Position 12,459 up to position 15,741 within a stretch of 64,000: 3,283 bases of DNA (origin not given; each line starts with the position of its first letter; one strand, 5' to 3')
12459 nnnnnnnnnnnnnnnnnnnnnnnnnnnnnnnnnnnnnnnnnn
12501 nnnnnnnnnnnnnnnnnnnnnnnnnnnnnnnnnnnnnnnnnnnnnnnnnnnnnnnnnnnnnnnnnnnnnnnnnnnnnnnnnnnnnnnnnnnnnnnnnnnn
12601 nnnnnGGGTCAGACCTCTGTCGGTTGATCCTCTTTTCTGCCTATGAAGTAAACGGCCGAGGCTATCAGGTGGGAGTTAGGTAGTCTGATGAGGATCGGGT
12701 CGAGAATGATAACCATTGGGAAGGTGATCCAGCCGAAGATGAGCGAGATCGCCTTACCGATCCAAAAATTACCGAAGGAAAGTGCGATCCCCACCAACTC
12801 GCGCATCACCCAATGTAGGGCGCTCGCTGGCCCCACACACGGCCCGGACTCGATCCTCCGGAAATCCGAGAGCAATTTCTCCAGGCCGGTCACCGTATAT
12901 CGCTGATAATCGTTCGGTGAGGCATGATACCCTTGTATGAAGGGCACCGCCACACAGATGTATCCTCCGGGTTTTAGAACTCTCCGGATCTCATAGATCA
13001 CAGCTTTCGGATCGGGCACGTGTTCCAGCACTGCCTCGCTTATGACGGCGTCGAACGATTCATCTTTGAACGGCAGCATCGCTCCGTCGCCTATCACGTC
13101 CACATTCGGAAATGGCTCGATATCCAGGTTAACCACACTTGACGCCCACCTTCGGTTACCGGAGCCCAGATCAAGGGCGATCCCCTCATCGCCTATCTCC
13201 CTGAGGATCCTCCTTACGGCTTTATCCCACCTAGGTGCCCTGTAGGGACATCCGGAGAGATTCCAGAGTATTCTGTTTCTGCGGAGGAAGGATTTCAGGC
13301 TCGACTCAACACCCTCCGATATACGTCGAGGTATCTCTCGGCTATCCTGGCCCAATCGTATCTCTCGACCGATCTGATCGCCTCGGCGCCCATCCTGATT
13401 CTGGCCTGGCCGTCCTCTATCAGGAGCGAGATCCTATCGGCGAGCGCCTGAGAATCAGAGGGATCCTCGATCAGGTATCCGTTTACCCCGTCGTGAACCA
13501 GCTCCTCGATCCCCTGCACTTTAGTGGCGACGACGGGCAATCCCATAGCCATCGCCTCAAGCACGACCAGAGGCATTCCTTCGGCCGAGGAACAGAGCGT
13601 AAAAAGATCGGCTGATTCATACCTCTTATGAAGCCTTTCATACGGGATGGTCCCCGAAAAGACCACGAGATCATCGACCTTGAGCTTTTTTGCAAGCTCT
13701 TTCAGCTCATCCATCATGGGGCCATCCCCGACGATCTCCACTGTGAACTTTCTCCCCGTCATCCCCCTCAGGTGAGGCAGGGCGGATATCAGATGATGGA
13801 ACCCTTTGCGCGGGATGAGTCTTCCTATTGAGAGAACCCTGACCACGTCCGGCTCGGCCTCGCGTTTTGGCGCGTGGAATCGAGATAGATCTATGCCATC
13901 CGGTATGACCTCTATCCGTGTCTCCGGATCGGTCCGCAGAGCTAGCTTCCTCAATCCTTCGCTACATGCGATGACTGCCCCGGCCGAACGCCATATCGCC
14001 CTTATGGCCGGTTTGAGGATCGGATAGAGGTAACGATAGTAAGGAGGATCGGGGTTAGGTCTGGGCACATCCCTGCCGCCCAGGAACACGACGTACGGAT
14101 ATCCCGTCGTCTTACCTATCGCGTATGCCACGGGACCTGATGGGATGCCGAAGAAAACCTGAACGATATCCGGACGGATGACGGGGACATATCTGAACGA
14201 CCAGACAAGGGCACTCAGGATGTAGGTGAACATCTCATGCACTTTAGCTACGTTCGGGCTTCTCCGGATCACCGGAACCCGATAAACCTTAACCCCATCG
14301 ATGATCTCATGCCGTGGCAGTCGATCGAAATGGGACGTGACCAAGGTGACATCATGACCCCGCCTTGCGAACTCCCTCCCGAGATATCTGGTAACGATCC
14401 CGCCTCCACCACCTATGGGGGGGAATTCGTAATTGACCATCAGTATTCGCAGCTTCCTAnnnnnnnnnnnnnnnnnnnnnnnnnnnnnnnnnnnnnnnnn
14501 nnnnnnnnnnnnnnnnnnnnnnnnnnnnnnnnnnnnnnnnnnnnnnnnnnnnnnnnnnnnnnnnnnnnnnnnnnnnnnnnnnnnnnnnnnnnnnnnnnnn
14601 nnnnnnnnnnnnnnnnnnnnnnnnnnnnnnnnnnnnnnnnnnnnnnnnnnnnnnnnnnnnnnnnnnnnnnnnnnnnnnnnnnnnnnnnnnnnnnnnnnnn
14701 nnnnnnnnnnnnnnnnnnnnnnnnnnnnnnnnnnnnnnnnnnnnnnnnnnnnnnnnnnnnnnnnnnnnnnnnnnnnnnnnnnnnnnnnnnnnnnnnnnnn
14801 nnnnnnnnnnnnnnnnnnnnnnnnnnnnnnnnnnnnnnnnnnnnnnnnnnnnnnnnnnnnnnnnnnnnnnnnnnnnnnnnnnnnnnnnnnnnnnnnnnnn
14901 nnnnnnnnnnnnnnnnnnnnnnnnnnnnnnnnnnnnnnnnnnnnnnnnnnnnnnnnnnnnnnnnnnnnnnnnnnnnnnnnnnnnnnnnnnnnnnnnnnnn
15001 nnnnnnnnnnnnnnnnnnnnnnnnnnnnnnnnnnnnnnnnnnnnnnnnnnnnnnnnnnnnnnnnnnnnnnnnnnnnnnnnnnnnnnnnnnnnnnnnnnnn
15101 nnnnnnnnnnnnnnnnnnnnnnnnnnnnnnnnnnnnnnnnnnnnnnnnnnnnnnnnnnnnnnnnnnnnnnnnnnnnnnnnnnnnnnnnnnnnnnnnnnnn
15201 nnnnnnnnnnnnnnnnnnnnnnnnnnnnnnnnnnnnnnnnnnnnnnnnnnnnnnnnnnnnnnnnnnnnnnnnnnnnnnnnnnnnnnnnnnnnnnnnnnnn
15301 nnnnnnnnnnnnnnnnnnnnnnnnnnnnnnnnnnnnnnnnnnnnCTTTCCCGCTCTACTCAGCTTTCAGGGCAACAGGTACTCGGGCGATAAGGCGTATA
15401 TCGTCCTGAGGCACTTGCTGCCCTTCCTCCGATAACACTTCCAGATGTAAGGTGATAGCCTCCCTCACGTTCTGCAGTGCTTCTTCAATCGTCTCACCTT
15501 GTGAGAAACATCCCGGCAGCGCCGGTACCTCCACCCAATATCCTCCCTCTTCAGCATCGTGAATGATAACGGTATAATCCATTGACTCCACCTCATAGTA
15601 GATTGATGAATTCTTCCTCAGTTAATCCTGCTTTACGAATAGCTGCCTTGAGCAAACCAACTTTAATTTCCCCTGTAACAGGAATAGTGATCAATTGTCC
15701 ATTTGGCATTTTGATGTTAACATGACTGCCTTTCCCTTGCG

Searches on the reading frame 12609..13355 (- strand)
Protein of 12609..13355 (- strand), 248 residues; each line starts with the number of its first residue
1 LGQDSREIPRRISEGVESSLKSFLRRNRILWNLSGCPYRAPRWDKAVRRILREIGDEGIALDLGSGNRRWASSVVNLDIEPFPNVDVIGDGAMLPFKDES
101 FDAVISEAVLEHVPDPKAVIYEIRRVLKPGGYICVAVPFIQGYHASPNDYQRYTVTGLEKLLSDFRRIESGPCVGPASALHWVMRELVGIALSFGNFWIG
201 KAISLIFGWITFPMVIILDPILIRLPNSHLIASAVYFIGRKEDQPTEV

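Call 4: search_protein_families(library=pfam, proteins=[window:12609-13355:-], max_evalue=0.01)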
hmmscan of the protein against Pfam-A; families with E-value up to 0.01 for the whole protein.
window:12609-13355:- (248 aa): 7 families
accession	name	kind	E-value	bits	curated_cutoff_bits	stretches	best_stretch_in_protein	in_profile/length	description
PF08241.18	Methyltransf_11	-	8.4e-17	62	21.2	1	50-134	13-94/95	Methyltransferase domain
PF13489.12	Methyltransf_23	-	4.3e-11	43.3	27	1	39-146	5-127/164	Methyltransferase domain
PF13847.12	Methyltransf_31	-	1.9e-10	41.1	27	1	92-136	64-110/145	Methyltransferase domain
PF13649.12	Methyltransf_25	-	1.9e-09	38.5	27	1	87-131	51-97/97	Methyltransferase domain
PF08242.18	Methyltransf_12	-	1.5e-07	32.5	30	1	96-133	64-98/98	Methyltransferase domain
PF01209.24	Ubie_methyltran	-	9.2e-07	28.9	20.1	1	87-135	103-151/233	ubiE/COQ5 methyltransferase family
PF05148.21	Methyltransf_8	-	1.1e-05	25.8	27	1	49-136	65-157/219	Hypothetical methyltransferase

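Call 6: search_protein_families(library=ncbifam, proteins=[window:12609-13355:-], max_evalue=0.01)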
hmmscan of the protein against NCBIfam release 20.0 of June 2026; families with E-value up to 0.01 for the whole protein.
window:12609-13355:- (248 aa): 28 families (the best 25 are shown)
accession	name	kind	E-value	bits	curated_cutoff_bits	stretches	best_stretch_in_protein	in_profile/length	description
NF045667.1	MTase_DVU1556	equivalog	1.8e-11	43.9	155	1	87-136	71-120/213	DVU_1556 family methyltransferase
NF041536.1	ArsM_DUF2284_UU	exception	3.1e-10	39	575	1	75-139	119-184/459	arsenite methyltransferase/DUF2284 domain selenoprotein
NF001241.0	PRK00216.1-2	equivalog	1.6e-09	37.8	327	1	86-154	98-166/231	demethylmenaquinone methyltransferase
NF041537.1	ArsM_AhpD_UU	exception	3.6e-09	35.9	510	1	82-137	126-182/345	arsenite methyltransferase/AhpD domain selenoprotein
NF008823.0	PRK11873.1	subfamily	4.1e-09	36.3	263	1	54-136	99-182/272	arsenite methyltransferase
NF001243.0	PRK00216.1-4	equivalog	1e-08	34.8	235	1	84-162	99-181/237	demethylmenaquinone methyltransferase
TIGR02752.1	MenG_heptapren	equivalog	1.2e-08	34.8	419.85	1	82-162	95-179/231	demethylmenaquinone methyltransferase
NF047649.1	MTase_UXPK_star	exception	1.3e-08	34.2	460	1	74-136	119-182/283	methyltransferase/UXPK-star double selenoprotein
NF045823.1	PthPhpthDimycoMt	equivalog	2.4e-08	33.5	300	1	87-135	118-166/256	phthiotriol/phenolphthiotriol dimycocerosates methyltransferase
NF040539.1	AST_met_ArsM_2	exception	2.7e-07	30.7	240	1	89-133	117-161/262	putative arsinothricin biosynthesis methyltransferase ArsM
TIGR02072.1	BioC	equivalog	1.6e-06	28.1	184.95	1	57-137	60-134/244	malonyl-ACP O-methyltransferase BioC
NF052510.1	methyltran_MpqE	exception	3.1e-06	26.7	335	1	89-135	105-152/234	methyl-plastoquinone biosynthesis methyltransferase MpqE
NF045825.1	FAmtase_mtf2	equivalog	5.1e-06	25.9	400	1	87-134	110-157/248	fatty-acid O-methyltransferase Mtf2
TIGR01983.1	UbiG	equivalog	2e-05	24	102.95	1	98-135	114-151/228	bifunctional 2-polyprenyl-6-hydroxyphenol methylase/3-demethylubiquinol 3-O-methyltransferase UbiG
NF041675.1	sarc_dimgly_tmase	equivalog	2.9e-05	24.1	550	1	91-138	123-172/278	sarcosine/dimethylglycine N-methyltransferase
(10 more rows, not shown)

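Call 86: find_related_loci(query=window:12609-13355:-, collection=metagenome_contigs, flank=10000)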
Query window:12609-13355:- (248 aa) in metagenome_contigs; peptide patterns used: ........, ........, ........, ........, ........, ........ (x = any residue, [..] = any of these).
261 stretches matched a pattern; 48 encode a relative of the query (tblastn E <= 1e-3); 48 distinct loci.
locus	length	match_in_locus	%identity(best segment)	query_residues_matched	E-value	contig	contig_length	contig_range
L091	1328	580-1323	98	1-248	2e-178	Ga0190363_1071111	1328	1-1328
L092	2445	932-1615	63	13-241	9e-95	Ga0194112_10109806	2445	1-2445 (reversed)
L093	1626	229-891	61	21-242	4e-95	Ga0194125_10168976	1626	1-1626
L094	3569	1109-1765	61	20-239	5e-90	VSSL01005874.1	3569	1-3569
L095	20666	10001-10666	61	20-242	2e-88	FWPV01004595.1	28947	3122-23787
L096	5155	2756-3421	60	20-242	2e-88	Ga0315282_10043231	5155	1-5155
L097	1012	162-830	58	18-241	3e-95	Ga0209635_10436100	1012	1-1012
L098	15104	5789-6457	60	18-241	7e-87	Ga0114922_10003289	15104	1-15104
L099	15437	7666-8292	61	33-242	6e-87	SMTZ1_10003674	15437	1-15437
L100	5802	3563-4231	59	18-241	6e-86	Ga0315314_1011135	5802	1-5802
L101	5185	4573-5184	60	7-204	4e-78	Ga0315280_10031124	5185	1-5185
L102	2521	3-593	59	44-241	1e-78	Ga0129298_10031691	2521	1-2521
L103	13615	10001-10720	59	7-241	2e-91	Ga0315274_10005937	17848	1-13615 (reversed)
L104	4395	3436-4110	41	25-241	7e-54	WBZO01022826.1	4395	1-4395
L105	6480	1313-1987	41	25-241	2e-52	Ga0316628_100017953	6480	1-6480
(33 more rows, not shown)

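Call 90: search_protein_families(library=pfam, proteins=[L098:3294-4490:+, L098:6414-7529:+, L098:7562-8617:+, L098:8580-10106:+, L098:10078-11631:+, L099:4858-6150:+, L099:8416-9405:+, L099:9395-10645:+, L099:10608-12134:+, L099:12040-13701:+], max_evalue=0.0001)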
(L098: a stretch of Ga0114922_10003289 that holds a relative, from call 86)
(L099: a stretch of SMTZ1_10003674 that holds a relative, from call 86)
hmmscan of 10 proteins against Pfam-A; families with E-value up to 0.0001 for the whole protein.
L098:3294-4490:+ (398 aa): 4 families
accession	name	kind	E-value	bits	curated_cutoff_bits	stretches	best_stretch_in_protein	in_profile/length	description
PF01041.23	DegT_DnrJ_EryC1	-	6.2e-133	443.9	19.8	1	27-389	4-359/360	DegT/DnrJ/EryC1/StrS aminotransferase family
PF00155.27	Aminotran_1_2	-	7.1e-06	25.9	19.7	1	49-175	44-192/361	Aminotransferase class I and II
PF01212.27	Beta_elim_lyase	-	9e-06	25.6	27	1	47-288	32-233/288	Beta-eliminating lyase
PF01053.26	Cys_Met_Meta_PP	-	3.2e-05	23.1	27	1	46-183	51-188/381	Cys/Met metabolism PLP-dependent enzyme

L098:6414-7529:+ (371 aa): 1 family
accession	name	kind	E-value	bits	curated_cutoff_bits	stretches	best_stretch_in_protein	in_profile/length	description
PF03706.18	LPG_synthase_TM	-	1.5e-28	100.6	33.4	1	47-355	2-302/302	Lysylphosphatidylglycerol synthase TM region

L098:7562-8617:+ (351 aa): 2 families
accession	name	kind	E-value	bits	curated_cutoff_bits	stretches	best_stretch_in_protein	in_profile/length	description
PF13480.13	Acetyltransf_6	-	9.5e-16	58.7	22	1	169-292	4-136/143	Acetyltransferase (GNAT) domain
PF02388.22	FemAB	-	7.8e-12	45.2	24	1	236-308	304-379/406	FemAB family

L098:8580-10106:+ (508 aa): 1 family
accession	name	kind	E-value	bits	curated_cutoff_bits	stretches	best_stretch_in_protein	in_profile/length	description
PF13231.12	PMT_2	-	3.1e-10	40.9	26.1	1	74-201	4-131/160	Dolichyl-phosphate-mannose-protein mannosyltransferase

L098:10078-11631:+ (517 aa): 1 family
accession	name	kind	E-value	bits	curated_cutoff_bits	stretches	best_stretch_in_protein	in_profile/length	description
PF04932.20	Wzy_C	-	1.7e-19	70.5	31.7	1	261-408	2-149/149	O-Antigen ligase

L099:4858-6150:+ (430 aa): 2 families
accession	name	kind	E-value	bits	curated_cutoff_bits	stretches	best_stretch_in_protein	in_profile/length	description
PF01041.23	DegT_DnrJ_EryC1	-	1e-132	443.2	19.8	1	54-418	2-359/360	DegT/DnrJ/EryC1/StrS aminotransferase family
PF00155.27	Aminotran_1_2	-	7.1e-06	25.9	19.7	1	79-204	45-192/361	Aminotransferase class I and II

L099:8416-9405:+ (329 aa): 1 family
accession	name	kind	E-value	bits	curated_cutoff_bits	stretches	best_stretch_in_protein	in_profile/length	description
PF03706.18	LPG_synthase_TM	-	3.7e-35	122.3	33.4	1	12-318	1-302/302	Lysylphosphatidylglycerol synthase TM region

L099:9395-10645:+ (416 aa): 2 families
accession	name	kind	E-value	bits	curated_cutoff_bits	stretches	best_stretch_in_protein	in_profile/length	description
PF13480.13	Acetyltransf_6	-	2.1e-12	47.8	22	1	215-358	4-137/143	Acetyltransferase (GNAT) domain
PF02388.22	FemAB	-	6.5e-11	42.1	24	0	304-373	307-379/406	FemAB family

L099:10608-12134:+ (508 aa): 1 family
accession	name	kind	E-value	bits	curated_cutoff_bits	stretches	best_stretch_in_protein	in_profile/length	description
PF13231.12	PMT_2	-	8.6e-13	49.2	26.1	1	74-201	4-131/160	Dolichyl-phosphate-mannose-protein mannosyltransferase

L099:12040-13701:+ (553 aa): 1 family
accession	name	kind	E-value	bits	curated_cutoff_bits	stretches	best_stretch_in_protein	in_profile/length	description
PF04932.20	Wzy_C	-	2e-16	60.6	31.7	1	290-436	3-149/149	O-Antigen ligase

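Call 93: search_protein_families(library=padloc, proteins=[window:12609-13355:-], max_evalue=0.001)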
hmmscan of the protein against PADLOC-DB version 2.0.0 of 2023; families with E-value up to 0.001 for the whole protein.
window:12609-13355:- (248 aa): 1 family
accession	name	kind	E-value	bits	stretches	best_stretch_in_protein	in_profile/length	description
PDLC04134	mad2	-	3.4e-07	27.5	1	79-138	335-397/492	mads_2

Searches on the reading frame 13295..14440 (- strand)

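Call 4: search_protein_families(library=pfam, proteins=[window:13295-14440:-], max_evalue=0.01)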
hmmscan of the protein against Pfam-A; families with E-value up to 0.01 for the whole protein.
window:13295-14440:- (381 aa): 7 families
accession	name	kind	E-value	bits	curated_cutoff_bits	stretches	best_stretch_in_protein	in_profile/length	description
PF00534.26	Glycos_transf_1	-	1.6e-42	145.4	26.4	1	196-355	12-170/172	Glycosyl transferases group 1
PF13692.12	Glyco_trans_1_4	-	7.7e-37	127.2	27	1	201-343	3-142/142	Glycosyl transferases group 1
PF13579.12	Glyco_trans_4_4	-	1.4e-20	74.7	29.7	1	11-182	1-158/158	Glycosyl transferase 4-like domain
PF13439.12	Glyco_transf_4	-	3.3e-20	73.2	28.5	1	11-187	2-170/170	Glycosyltransferase Family 4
PF20706.3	GT4-conflict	-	3.9e-15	56.2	26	1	174-368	172-383/385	Family 4 Glycosyltransferase in conflict systems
PF13524.12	Glyco_trans_1_2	-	2.5e-08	34.4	25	1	232-372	15-144/144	Glycosyl transferase-like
PF13477.12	Glyco_trans_4_2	-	0.0025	18.4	23.4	1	22-141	18-127/139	Glycosyl transferase 4-like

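Call 6: search_protein_families(library=ncbifam, proteins=[window:13295-14440:-], max_evalue=0.01)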
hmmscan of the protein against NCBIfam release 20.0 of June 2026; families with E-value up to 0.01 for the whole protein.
window:13295-14440:- (381 aa): 48 families (the best 25 are shown)
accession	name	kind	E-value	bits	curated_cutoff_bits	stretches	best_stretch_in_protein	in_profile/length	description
NF041876.1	EPS_EpsE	equivalog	1.8e-40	139.4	400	1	149-360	158-378/389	exopolysaccharide biosynthesis GT4 family glycosyltransferase EpsE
TIGR03088.1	stp2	hypoth_equivalog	1e-36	126.8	409.05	1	172-378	158-374/374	TIGR03088 family PEP-CTERM/XrtA system glycosyltransferase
NF047684.1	TeichurnBiosyTuaC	equivalog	1.5e-36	126.2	550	1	40-378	61-390/391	teichuronic acid biosynthesis protein TuaC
NF038229.1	Glyco4_Geo_Pelo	equivalog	1.1e-35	123.2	400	1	88-378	54-337/338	GPMC system family 4 glycosyltransferase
TIGR03999.1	thiol_BshA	equivalog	7.9e-35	120.5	273.7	1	11-378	12-374/375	N-acetyl-alpha-D-glucosaminyl L-malate synthase BshA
TIGR04063.1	stp3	hypoth_equivalog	4.5e-33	114.7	442.05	1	14-378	17-396/397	TIGR04063 family PEP-CTERM/XrtA system glycosyltransferase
TIGR03449.1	mycothiol_MshA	equivalog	7.7e-29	100.8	462.5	1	173-378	187-404/406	D-inositol-3-phosphate glycosyltransferase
TIGR02149.1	glgA_Coryne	subfamily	1.3e-28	100.3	302.4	1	150-378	142-391/391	glycogen synthase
NF041010.1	glycosy_Agl16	equivalog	5.2e-27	94.6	575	1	146-376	127-350/352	glycosylation protein Agl16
TIGR04005.1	wcaL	equivalog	9e-24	84.1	537.6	1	170-340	193-367/406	colanic acid biosynthesis glycosyltransferase WcaL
TIGR04047.1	MSMEG_0565_glyc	hypoth_equivalog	6.7e-23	81.4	259.85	1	149-376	135-373/373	MSMEG_0565 family glycosyltransferase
NF047880.1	glyco_SdgA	exception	1.6e-22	79.7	800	1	199-370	315-483/488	serine-aspartate repeat adhesin O-glycosyltransferase SdgA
NF050056.1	ProtGlycPglH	equivalog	8e-21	74.5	600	1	199-376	179-352/354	GalNAc-alpha-(1->4)-GalNAc-alpha-(1->3)-diNAcBac-PP-undecaprenol alpha-1,4-N-acetyl-D-galactosaminyltransferase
NF007396.0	PRK09922.1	equivalog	2.8e-20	72.5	385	1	172-344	156-327/361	lipopolysaccharide 1,6-galactosyltransferase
NF047881.1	glyco_SdgB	exception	2.6e-19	69.3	800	1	189-372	311-491/496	serine-aspartate repeat adhesin O-glycosyltransferase SdgB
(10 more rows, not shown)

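Call 93: search_protein_families(library=padloc, proteins=[window:13295-14440:-], max_evalue=0.001)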
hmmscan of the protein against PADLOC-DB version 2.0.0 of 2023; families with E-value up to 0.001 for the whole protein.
window:13295-14440:- (381 aa): 0 families

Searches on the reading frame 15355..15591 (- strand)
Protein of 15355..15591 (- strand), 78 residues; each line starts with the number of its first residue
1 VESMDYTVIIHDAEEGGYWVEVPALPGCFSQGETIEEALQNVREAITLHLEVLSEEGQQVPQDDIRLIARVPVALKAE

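Call 4: search_protein_families(library=pfam, proteins=[window:15355-15591:-], max_evalue=0.01)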
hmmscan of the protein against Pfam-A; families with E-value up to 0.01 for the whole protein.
window:15355-15591:- (78 aa): 3 families
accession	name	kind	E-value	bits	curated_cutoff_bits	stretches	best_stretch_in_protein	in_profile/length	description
PF15919.11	HicB_lk_antitox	-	1.1e-16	61.5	27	1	6-62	1-57/123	HicB_like antitoxin of bacterial toxin-antitoxin system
PF21748.3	UPF0150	-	4.7e-07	30.1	27.3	1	14-61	17-64/64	UPF0150-like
PF24113.1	DUF7387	-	0.00026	21.7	27.9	1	14-66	19-67/85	Family of unknown function (DUF7387)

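Call 6: search_protein_families(library=ncbifam, proteins=[window:15355-15591:-], max_evalue=0.01)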
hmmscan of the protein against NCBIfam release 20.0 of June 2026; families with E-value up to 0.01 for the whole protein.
window:15355-15591:- (78 aa): 0 families

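Call 93: search_protein_families(library=padloc, proteins=[window:15355-15591:-], max_evalue=0.001)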
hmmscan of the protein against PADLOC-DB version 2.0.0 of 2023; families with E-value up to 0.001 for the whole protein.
window:15355-15591:- (78 aa): 0 families
